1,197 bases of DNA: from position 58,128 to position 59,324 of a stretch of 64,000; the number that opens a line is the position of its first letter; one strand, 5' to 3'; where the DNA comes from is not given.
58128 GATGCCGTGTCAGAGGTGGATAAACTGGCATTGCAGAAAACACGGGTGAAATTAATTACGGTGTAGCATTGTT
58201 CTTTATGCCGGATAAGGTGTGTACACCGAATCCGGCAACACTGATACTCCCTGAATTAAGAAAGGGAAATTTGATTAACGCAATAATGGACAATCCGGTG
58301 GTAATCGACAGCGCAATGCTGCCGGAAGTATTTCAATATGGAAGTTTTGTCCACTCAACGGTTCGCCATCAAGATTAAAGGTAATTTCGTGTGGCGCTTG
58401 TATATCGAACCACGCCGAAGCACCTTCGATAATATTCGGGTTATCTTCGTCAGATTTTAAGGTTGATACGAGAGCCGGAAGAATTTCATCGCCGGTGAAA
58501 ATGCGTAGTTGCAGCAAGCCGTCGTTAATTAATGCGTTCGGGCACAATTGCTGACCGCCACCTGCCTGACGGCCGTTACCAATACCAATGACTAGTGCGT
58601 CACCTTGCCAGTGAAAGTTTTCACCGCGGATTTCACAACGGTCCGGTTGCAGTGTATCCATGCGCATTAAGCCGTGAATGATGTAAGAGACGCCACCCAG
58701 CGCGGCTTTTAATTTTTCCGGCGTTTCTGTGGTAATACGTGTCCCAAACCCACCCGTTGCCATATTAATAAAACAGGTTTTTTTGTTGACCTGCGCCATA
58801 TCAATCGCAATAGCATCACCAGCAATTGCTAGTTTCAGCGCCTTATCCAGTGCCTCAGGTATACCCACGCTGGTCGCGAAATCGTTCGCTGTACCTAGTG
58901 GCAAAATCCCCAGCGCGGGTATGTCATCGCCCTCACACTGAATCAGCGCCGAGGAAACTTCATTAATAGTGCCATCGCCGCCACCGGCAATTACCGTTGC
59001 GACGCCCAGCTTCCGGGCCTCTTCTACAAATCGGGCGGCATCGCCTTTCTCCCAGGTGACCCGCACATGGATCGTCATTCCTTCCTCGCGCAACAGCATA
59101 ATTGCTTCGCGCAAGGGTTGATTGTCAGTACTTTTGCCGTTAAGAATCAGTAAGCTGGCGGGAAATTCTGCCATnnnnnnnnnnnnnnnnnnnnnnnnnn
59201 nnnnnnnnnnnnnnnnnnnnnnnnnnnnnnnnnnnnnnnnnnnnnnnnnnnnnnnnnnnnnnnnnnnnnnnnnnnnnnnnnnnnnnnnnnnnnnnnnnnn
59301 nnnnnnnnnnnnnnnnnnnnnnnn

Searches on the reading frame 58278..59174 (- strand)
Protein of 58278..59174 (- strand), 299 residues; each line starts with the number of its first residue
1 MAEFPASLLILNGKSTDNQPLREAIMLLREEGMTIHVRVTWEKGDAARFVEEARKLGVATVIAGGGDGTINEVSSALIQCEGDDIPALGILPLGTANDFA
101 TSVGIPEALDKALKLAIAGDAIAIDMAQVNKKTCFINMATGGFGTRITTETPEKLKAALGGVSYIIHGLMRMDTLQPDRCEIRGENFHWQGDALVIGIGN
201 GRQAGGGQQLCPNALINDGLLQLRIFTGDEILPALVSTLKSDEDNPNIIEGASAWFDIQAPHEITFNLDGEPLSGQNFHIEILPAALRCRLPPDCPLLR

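Call 27: find_related_loci(query=window:58278-59174:-, collection=genome_contigs, flank=6000)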
Query window:58278-59174:- (299 aa) in genome_contigs; peptide patterns used: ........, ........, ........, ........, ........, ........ (x = any residue, [..] = any of these).
78 stretches matched a pattern; 58 encode a relative of the query (tblastn E <= 1e-3); 58 distinct loci.
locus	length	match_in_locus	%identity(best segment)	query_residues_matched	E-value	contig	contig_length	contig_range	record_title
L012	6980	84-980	98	1-299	0e+0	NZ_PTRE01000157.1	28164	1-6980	Escherichia sp. MOD1-EC7003 MOD1-EC7003_157_length_28164_cov_112, whole genome shotgun sequence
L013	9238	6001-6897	97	1-299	0e+0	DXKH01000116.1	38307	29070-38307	MAG TPA_asm: Citrobacter sp. isolate HRGM_Genome_0066 HRGM_Genome_0066_116, whole genome shotgun sequence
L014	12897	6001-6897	96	1-299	0e+0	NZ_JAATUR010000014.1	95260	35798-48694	Escherichia coli strain SCPM-O-B-8794 14length=95260, whole genome shotgun sequence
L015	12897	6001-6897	96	1-299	0e+0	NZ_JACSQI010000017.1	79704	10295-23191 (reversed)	Escherichia whittamii strain Sa2BVA5 NODE_17_length_79704_cov_8.131312, whole genome shotgun sequence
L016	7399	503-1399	95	1-299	0e+0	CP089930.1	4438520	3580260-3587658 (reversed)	Escherichia coli strain E69 chromosome, complete genome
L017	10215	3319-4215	94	1-299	0e+0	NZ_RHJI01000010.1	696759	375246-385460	Escherichia sp. E1V33 1V33_10_consensus, whole genome shotgun sequence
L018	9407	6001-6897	90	1-299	0e+0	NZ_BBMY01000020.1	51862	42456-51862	Escherichia albertii NBRC 107761 = DSM 17582 strain NBRC 107761, whole genome shotgun sequence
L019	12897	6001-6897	88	1-299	0e+0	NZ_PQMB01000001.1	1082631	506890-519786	Citrobacter amalonaticus strain S646 scaffold1.1, whole genome shotgun sequence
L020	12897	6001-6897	89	1-299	4e-179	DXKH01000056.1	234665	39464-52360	MAG TPA_asm: Citrobacter sp. isolate HRGM_Genome_0066 HRGM_Genome_0066_56, whole genome shotgun sequence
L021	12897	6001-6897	89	1-299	4e-178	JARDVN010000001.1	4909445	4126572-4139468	Citrobacter amalonaticus strain AUH_CA_2023_1 contig_2, whole genome shotgun sequence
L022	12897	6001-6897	89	1-299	6e-178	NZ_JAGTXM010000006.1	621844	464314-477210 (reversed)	Citrobacter amalonaticus strain ku-bf3 scaffold_5, whole genome shotgun sequence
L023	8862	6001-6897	87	1-299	3e-177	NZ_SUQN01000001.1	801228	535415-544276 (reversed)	Citrobacter gillenii strain UMG736 UMG736_1, whole genome shotgun sequence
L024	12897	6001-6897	87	1-299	1e-176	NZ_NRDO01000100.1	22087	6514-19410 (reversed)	Citrobacter sp. NCU1 contig_100, whole genome shotgun sequence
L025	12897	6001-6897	87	1-299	3e-176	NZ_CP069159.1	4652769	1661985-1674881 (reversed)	Citrobacter sp. R56 chromosome, complete genome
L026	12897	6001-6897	87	1-299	3e-176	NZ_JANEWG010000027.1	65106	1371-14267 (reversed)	Citrobacter sp. Awk 4 510132-22-27, whole genome shotgun sequence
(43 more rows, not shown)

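Call 64: search_dna_similar(query=L018:4293-5099:+, collection=phages, mode=protein, max_evalue=1e-20, max_rows=12)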
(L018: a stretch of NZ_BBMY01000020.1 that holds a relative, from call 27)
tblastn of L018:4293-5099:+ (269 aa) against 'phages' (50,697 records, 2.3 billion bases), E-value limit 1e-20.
Records with a match: 8; places in all: 8; records where one place covers at least 80% of the query: 7.
Best place of each record, by identity: 95-99% 5; <60% 3.
By first word of the organism name: Enterobacteria 4; Escherichia 3; Bacteriophage 1.
By host as written in the record: Escherichia coli O157:H43 str. T22 2; Escherichia coli O157:H7 2; Escherichia coli 2; Escherichia coli O157:H7 str. 125 1; - 1.
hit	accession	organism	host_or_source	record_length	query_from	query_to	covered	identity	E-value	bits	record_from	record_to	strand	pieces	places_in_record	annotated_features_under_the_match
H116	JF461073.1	Escherichia phage fi125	Escherichia coli O157:H7 str. 125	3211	1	269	100%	95.9%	3e-179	526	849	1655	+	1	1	cdtB: CdtB | cdtA: CdtA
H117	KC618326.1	Escherichia phage P2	Escherichia coli O157:H43 str. T22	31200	1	269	100%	95.9%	5e-170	526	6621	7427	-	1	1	cytolethal distending toxin subunit B | cytolethal distending toxin subunit A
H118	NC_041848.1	Escherichia phage P2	Escherichia coli O157:H43 str. T22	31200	1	269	100%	95.9%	5e-170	526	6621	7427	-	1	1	cytolethal distending toxin B subunit | cytolethal distending toxin A subunit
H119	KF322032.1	Enterobacteria phage fiAA91-ss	Escherichia coli O157:H7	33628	1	269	100%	95.9%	5e-170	526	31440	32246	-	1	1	cdtV-B: cytolethal distending toxin V B subunit | cdtV-A: cytolethal distending toxin V A subunit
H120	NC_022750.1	Enterobacteria phage fiAA91-ss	Escherichia coli O157:H7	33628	1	269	100%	95.9%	5e-170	526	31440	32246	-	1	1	cdtV-B: cytolethal distending toxin B subunit | cdtV-A: cytolethal distending toxin A subunit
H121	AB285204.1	Enterobacteria phage cdtI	Escherichia coli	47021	1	265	99%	55.5%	1e-86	287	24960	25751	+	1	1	cdtB: Cytolethal distending toxin B subunit | cdtA: Cytolethal distending toxin A subunit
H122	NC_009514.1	Enterobacteria phage cdtI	Escherichia coli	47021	1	265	99%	55.5%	1e-86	287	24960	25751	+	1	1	cdtB: cytolethal distending toxin B subunit | cdtA: cytolethal distending toxin A subunit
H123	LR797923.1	Bacteriophage APSE-7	aphid host's whole body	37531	22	234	79%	34.0%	3e-24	107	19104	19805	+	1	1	Variable length region containing toxin cassettes in Hamiltonella ... | Putative cytolethal distending toxin nuclease subunit CdtB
